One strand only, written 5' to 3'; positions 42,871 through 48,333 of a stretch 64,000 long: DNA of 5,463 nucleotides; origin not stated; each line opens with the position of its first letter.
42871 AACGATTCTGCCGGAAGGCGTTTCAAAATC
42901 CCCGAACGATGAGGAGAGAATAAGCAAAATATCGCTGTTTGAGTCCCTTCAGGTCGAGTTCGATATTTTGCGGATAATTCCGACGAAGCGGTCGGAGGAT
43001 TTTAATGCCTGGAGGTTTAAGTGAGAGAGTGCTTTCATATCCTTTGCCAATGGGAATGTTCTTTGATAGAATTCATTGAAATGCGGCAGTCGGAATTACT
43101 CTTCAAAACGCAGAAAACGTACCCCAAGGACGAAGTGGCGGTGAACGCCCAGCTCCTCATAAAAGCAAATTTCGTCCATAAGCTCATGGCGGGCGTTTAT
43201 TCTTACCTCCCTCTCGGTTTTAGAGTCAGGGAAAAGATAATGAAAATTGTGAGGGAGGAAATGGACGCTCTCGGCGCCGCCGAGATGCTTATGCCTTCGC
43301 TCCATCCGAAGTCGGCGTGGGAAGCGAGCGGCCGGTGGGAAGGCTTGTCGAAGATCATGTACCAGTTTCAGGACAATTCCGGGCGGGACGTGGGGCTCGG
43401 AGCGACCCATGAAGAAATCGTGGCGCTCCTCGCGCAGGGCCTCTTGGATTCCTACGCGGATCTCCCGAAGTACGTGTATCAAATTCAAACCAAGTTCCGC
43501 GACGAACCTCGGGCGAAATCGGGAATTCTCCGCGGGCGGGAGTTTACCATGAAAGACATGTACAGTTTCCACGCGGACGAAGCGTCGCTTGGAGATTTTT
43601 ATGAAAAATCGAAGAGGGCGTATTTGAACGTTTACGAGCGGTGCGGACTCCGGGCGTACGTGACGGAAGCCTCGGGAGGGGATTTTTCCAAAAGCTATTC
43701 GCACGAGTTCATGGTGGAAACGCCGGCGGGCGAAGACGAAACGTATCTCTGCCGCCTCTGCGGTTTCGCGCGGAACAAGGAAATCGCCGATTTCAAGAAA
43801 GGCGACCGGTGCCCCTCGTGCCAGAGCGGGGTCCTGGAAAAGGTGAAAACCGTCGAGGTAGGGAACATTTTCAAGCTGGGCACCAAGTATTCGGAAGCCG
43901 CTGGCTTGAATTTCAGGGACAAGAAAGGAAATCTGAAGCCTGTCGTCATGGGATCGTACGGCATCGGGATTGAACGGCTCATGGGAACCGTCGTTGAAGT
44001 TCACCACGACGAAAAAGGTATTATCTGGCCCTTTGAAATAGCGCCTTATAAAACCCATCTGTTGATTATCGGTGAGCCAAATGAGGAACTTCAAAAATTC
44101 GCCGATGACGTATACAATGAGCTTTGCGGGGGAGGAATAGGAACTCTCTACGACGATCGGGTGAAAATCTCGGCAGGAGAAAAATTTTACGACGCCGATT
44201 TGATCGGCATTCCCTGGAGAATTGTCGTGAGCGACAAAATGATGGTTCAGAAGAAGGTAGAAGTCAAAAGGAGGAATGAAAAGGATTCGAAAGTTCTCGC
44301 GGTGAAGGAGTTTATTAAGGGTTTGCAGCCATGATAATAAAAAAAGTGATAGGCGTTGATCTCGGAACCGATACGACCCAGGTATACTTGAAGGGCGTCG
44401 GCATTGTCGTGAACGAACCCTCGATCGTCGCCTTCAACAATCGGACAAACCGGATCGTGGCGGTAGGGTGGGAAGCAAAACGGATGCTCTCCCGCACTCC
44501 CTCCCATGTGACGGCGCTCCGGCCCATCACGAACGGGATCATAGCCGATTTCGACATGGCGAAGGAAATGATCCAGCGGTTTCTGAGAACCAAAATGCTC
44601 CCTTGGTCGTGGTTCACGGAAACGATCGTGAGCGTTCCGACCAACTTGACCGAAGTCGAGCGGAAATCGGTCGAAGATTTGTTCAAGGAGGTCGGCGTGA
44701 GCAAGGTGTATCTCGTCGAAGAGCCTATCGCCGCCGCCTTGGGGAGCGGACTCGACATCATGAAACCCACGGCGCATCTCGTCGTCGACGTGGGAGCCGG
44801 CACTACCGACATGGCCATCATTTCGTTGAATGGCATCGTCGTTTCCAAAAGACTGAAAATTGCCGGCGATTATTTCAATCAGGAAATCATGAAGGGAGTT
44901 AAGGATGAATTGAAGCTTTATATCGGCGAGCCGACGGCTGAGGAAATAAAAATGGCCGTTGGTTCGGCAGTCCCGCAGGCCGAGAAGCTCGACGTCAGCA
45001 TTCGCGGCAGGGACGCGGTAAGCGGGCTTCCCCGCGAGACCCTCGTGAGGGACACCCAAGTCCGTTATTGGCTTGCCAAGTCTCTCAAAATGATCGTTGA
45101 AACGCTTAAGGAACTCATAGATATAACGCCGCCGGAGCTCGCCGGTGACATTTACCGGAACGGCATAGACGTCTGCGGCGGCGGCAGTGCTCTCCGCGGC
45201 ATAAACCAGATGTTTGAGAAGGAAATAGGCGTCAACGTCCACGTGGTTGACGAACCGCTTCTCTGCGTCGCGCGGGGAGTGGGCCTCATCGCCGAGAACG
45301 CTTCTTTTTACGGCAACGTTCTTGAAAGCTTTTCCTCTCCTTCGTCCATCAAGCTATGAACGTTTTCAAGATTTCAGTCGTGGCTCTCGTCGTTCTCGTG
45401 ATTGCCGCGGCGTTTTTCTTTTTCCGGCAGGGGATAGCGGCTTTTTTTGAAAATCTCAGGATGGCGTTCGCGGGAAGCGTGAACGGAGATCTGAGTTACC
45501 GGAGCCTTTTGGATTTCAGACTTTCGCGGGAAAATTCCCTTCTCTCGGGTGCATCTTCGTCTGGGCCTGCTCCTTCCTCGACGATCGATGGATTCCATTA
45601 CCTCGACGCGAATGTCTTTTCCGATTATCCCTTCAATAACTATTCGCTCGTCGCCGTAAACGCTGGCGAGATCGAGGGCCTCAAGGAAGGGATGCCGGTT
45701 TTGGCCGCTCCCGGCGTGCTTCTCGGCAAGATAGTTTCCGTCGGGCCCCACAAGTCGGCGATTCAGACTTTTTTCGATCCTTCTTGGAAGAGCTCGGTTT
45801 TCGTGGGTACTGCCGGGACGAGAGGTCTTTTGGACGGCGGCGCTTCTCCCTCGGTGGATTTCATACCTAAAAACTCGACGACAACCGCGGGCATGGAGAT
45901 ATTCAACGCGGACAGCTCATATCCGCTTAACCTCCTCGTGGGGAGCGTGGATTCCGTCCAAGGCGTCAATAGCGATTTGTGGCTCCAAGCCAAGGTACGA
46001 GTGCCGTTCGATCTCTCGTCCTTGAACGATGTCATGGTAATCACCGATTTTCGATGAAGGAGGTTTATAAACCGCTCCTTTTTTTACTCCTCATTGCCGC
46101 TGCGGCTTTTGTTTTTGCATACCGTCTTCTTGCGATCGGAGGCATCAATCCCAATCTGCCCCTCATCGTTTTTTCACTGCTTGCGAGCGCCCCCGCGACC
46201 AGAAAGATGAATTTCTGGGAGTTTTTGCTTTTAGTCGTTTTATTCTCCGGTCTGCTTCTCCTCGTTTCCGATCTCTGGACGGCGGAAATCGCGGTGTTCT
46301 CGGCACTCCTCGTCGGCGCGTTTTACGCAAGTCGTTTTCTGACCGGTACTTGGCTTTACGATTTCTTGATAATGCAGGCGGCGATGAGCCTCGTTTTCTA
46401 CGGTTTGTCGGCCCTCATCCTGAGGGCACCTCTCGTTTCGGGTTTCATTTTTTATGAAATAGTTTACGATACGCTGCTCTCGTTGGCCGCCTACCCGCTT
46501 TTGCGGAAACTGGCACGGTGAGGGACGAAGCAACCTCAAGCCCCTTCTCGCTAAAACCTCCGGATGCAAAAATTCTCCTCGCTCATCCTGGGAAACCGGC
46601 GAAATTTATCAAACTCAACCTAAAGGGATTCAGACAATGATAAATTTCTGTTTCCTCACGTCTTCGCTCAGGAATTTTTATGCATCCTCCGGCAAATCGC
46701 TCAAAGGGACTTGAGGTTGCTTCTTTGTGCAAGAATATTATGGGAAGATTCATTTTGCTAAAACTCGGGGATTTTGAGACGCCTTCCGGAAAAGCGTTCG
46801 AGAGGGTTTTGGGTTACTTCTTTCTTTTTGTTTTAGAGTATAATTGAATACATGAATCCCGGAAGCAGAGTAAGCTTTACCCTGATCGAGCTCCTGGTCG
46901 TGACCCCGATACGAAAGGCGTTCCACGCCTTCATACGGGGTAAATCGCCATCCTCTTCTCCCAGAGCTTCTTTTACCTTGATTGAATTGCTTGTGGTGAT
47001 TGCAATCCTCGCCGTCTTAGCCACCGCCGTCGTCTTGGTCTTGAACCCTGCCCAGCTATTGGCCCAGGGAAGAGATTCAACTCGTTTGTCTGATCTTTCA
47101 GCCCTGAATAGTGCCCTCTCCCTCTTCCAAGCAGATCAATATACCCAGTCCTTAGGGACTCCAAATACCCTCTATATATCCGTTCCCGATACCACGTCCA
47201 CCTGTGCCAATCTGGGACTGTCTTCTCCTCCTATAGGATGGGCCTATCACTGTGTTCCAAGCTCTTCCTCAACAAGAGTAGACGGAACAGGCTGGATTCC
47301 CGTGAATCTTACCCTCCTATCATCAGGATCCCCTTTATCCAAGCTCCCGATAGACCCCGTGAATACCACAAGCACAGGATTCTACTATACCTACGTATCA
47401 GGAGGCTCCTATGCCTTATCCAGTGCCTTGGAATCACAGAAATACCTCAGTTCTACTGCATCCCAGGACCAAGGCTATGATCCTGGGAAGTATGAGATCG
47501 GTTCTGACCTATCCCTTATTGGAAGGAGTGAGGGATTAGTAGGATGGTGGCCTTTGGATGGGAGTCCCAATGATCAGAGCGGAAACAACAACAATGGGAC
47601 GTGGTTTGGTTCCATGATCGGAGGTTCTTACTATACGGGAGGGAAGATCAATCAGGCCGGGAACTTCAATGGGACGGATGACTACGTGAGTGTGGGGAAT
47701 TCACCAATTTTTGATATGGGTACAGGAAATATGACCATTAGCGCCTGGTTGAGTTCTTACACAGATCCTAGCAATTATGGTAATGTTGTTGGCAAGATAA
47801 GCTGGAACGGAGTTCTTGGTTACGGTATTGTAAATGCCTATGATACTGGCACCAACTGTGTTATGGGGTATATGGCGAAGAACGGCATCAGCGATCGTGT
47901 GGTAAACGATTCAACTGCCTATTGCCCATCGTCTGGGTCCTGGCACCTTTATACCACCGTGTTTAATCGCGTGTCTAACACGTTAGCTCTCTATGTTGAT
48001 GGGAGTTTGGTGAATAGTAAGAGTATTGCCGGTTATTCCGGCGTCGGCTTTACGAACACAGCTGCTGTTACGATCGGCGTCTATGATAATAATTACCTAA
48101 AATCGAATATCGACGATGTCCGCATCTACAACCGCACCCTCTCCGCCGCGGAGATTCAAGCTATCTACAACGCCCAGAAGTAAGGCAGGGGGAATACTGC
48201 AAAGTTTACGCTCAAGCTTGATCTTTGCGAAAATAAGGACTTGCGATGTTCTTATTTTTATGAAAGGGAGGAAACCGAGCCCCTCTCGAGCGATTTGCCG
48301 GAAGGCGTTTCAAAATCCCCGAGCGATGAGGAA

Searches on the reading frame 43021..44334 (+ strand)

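Call 65: search_protein_families(library=pfam, proteins=[window:43021-44334:+], max_evalue=0.01)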
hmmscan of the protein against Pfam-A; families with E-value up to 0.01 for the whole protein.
window:43021-44334:+ (437 aa): 3 families
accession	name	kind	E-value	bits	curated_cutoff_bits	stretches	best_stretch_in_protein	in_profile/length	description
PF00587.30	tRNA-synt_2b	-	3.3e-32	112.4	29.3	1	114-328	1-179/179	tRNA synthetase class II core domain (G, H, P, S and T)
PF03129.25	HGTP_anticodon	-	2e-16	60.4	21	1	348-436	5-92/94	Anticodon binding domain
PF00152.25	tRNA-synt_2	-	0.0045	16.5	25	0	152-200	94-139/308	tRNA synthetases class II (D, K and N)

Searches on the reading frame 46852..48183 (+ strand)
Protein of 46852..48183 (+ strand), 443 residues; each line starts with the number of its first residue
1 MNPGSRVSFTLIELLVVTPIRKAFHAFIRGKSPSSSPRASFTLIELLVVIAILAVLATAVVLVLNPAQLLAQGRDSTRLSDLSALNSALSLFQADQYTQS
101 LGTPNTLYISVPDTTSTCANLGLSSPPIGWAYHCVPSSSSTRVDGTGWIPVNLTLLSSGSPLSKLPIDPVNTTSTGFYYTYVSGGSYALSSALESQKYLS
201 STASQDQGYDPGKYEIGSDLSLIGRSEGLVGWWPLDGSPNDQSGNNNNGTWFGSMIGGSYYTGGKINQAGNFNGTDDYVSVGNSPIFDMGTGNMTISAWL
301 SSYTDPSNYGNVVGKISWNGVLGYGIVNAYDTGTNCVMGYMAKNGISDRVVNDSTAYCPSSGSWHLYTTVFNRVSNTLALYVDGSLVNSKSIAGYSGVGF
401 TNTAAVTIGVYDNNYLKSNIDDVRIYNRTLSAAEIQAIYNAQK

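Call 65: search_protein_families(library=pfam, proteins=[window:46852-48183:+], max_evalue=0.01)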
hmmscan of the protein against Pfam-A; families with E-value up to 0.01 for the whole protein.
window:46852-48183:+ (443 aa): 3 families
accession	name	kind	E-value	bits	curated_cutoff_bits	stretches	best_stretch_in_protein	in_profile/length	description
PF13385.13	Laminin_G_3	-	4.7e-19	69.5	27.6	1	273-436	1-151/151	Concanavalin A-like lectin/glucanases superfamily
PF07953.20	Toxin_R_bind_N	-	8.1e-09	35.9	23.8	1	240-430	5-191/191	Clostridium neurotoxin, N-terminal receptor binding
PF07963.17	N_methyl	-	7.6e-08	32.1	21.2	1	39-60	5-26/27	Prokaryotic N-terminal methylation motif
